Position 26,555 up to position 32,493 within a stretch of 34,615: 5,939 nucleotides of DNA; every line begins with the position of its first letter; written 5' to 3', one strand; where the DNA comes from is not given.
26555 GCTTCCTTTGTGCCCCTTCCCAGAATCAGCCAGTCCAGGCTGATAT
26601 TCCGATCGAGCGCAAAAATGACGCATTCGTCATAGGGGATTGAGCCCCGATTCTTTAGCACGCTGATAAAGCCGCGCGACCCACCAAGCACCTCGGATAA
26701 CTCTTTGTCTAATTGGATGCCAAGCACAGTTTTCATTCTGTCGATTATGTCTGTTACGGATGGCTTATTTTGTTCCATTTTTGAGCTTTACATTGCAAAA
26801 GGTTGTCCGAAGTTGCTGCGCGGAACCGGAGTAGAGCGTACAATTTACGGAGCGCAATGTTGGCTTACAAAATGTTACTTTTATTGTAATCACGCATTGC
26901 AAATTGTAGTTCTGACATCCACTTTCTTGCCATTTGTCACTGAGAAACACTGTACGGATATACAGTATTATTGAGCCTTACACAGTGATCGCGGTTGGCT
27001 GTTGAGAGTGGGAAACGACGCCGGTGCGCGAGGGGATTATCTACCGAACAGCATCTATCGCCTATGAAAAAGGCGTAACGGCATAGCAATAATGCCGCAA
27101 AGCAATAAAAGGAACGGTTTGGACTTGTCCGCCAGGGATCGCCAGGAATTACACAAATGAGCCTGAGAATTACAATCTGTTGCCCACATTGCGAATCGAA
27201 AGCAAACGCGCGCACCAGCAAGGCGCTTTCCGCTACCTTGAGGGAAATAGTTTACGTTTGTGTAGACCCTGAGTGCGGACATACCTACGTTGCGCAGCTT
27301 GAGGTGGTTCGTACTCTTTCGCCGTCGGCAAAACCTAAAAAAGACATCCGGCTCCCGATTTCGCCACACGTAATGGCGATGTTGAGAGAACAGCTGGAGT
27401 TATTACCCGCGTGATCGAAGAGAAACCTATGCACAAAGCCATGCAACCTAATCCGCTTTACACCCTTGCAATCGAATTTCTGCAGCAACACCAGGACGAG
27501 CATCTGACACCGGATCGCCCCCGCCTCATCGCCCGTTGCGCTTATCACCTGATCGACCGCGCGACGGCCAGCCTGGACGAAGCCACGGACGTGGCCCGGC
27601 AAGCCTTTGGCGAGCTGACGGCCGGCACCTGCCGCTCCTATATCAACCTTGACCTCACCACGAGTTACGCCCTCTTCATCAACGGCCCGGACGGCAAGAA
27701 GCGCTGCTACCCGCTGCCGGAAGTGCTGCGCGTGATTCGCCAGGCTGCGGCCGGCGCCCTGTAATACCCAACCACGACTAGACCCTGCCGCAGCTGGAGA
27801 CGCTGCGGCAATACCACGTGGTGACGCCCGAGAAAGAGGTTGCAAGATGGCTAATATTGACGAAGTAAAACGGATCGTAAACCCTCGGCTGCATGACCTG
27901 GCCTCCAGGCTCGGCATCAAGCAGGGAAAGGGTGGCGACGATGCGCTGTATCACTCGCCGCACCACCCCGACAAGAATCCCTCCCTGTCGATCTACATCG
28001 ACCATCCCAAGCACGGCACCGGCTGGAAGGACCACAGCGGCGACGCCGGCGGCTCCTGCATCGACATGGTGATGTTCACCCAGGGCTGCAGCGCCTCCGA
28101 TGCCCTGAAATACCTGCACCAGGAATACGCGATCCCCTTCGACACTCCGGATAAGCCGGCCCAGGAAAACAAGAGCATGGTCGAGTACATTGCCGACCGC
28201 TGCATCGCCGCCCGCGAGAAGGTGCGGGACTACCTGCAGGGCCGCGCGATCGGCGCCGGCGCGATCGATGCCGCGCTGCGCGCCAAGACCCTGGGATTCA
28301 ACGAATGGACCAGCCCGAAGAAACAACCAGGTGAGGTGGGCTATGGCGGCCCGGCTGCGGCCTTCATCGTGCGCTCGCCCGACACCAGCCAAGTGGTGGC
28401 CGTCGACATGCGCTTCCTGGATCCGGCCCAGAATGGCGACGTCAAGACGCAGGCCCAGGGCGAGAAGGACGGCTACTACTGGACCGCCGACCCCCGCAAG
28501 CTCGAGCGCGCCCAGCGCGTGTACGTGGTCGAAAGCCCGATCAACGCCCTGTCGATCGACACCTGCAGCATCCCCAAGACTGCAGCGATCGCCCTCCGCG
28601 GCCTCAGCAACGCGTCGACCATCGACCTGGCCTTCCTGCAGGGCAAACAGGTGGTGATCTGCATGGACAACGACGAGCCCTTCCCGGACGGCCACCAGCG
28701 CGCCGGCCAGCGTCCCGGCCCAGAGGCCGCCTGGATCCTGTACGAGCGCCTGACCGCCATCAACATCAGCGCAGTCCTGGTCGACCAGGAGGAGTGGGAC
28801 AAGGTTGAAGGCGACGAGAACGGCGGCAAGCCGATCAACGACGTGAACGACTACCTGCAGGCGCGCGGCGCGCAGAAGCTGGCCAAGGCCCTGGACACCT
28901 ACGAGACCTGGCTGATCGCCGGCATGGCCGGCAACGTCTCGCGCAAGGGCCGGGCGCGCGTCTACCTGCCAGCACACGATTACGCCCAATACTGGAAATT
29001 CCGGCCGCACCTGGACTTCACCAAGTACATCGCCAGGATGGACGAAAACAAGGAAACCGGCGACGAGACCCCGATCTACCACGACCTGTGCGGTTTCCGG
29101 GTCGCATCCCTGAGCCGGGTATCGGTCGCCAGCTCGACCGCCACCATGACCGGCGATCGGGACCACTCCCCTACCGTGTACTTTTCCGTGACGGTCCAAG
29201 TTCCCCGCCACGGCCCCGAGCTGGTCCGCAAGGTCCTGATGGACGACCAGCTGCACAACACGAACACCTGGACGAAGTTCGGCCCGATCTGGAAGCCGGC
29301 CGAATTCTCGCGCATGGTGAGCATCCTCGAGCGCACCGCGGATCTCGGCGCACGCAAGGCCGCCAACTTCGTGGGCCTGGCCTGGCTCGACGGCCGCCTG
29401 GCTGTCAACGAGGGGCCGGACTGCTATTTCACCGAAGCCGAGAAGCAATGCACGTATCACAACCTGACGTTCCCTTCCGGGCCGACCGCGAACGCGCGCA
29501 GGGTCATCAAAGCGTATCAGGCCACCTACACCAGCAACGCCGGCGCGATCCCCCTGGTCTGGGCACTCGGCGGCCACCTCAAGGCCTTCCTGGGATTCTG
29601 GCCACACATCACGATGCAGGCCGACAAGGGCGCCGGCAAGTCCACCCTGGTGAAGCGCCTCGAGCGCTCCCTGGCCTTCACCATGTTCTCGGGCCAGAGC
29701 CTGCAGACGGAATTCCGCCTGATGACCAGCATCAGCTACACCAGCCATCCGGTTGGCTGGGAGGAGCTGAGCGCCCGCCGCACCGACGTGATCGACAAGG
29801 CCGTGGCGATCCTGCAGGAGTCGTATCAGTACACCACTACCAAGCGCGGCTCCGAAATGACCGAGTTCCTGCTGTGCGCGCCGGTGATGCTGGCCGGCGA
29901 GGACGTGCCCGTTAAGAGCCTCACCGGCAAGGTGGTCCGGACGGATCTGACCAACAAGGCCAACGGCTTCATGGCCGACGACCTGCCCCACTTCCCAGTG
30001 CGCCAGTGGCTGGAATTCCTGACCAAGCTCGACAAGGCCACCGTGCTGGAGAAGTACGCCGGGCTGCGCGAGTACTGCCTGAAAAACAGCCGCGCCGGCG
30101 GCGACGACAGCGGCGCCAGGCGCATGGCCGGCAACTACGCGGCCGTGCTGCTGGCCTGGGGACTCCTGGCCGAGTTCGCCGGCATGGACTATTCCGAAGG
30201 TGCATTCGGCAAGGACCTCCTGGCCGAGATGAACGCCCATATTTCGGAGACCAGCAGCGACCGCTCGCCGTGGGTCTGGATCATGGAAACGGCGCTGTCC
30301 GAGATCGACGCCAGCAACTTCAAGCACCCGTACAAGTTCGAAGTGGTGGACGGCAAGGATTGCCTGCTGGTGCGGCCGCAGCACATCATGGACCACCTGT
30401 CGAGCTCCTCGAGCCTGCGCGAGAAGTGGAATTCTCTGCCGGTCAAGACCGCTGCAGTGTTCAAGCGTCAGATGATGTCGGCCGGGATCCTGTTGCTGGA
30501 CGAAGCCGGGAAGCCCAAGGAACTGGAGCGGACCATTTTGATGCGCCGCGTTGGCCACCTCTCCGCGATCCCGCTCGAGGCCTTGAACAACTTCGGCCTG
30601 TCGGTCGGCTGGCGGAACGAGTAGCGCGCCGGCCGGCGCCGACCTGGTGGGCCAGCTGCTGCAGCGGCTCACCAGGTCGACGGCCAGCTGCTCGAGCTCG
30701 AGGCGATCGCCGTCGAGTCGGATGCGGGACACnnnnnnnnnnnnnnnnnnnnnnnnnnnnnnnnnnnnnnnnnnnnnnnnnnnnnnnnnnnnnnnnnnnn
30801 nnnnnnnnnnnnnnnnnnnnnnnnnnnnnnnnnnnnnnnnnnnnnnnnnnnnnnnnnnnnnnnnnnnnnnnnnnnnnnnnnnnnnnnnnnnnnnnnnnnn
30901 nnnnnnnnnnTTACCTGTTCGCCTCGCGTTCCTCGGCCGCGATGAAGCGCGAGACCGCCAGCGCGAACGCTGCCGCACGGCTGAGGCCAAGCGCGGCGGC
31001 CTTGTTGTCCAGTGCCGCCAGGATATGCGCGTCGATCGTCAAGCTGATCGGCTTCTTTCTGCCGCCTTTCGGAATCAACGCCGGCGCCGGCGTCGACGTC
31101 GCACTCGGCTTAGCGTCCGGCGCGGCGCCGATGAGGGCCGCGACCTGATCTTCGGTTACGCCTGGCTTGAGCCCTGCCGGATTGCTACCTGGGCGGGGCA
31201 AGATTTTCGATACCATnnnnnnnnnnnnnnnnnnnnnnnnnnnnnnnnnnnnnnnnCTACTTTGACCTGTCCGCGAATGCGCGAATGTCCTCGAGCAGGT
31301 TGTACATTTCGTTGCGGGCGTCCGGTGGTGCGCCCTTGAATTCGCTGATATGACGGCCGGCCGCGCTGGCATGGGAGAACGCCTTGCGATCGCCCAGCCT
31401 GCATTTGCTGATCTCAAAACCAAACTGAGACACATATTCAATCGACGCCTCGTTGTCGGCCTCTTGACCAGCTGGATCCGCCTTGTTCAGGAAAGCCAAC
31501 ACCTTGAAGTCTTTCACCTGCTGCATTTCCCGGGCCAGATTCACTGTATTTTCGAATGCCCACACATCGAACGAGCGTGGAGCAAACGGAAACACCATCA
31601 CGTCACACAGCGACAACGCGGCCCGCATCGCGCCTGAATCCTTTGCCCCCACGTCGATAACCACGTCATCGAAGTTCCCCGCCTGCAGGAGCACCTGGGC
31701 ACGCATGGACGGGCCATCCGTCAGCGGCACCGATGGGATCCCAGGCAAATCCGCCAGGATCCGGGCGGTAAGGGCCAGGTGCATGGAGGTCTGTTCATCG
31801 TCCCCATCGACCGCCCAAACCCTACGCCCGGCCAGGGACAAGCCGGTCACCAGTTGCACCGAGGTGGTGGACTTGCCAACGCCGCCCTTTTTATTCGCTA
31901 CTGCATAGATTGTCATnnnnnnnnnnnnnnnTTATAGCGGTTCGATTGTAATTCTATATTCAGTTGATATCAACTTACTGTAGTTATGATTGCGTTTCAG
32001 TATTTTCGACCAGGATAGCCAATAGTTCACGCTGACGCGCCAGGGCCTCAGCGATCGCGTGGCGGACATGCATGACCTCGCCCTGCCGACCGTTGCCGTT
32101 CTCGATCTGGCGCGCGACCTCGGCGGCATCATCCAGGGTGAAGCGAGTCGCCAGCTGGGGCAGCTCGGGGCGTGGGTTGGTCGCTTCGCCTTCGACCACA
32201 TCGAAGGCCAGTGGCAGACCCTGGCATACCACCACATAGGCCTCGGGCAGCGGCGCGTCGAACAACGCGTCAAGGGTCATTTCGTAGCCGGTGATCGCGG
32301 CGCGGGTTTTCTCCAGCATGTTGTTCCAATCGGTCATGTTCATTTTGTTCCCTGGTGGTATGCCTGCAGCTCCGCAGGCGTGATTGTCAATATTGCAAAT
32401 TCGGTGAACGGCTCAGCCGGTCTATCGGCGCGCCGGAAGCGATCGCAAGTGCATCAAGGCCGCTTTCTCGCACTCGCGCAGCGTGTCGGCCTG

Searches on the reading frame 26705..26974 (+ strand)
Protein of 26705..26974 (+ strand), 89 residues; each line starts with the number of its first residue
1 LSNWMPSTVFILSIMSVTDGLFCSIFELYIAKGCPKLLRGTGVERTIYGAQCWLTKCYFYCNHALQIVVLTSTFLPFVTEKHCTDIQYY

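Call 65: search_protein_families(library=pfam, proteins=[window:26705-26974:+], max_evalue=1)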
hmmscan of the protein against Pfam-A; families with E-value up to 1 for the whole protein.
window:26705-26974:+ (89 aa): 2 families
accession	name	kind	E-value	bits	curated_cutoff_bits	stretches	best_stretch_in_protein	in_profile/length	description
PF24874.1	Piezo_THU9_anchor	-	0.024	14.5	28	1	43-84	60-101/238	Piezo, THU9 and anchor domain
PF11026.13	DUF2721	-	0.39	11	28.3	1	4-31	96-123/129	Protein of unknown function (DUF2721)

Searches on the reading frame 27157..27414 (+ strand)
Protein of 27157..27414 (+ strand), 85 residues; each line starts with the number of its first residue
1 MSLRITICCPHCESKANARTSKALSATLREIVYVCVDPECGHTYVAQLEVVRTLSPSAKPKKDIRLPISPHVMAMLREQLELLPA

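Call 65: search_protein_families(library=pfam, proteins=[window:27157-27414:+], max_evalue=1)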
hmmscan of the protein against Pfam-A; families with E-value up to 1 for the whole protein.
window:27157-27414:+ (85 aa): 4 families
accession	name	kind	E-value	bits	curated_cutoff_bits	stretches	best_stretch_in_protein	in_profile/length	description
PF04606.18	Ogr_Delta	-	2.2e-19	69.6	26.3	1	9-54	2-47/47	Ogr/Delta-like zinc finger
PF23451.1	Zn_ribbon_PaaD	-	0.06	13.4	27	1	6-35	14-42/53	PaaD zinc beta ribbon domain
PF11672.13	DUF3268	-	0.17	12.7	28.4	1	6-45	2-43/121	zinc-finger-containing domain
PF06858.20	NOG1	-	0.22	11.7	27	1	27-59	12-46/58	Nucleolar GTP-binding protein 1 (NOG1)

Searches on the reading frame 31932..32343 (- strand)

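Call 13: search_protein_families(library=pfam, proteins=[window:31984-32343:-], max_evalue=0.01)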
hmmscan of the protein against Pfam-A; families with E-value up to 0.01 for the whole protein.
window:31984-32343:- (119 aa): 0 families

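Call 21: search_protein_families(library=phrogs, proteins=[window:31984-32343:-, window:31932-32273:-], max_evalue=0.01)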
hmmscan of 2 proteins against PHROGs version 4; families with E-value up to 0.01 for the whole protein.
window:31984-32343:- (119 aa): 1 family
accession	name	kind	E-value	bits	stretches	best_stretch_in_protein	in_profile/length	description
phrog_23407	-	unknown function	6.7e-06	27.2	1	34-109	77-148/153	-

window:31932-32273:- (113 aa): 0 families

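Call 22: search_protein_families(library=ncbifam, proteins=[window:31984-32343:-, window:31932-32273:-], max_evalue=0.01)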
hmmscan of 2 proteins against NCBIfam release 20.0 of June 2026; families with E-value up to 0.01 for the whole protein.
window:31984-32343:- (119 aa): 1 family
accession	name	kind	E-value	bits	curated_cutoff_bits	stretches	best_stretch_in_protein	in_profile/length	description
NF038083.1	CU044_5270_fam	subfamily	0.0096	15.8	100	0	46-103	52-112/284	CU044_5270 family protein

window:31932-32273:- (113 aa): 0 families

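Call 65: search_protein_families(library=pfam, proteins=[window:31984-32343:-], max_evalue=1)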
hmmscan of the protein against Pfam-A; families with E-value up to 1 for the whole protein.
window:31984-32343:- (119 aa): 0 families
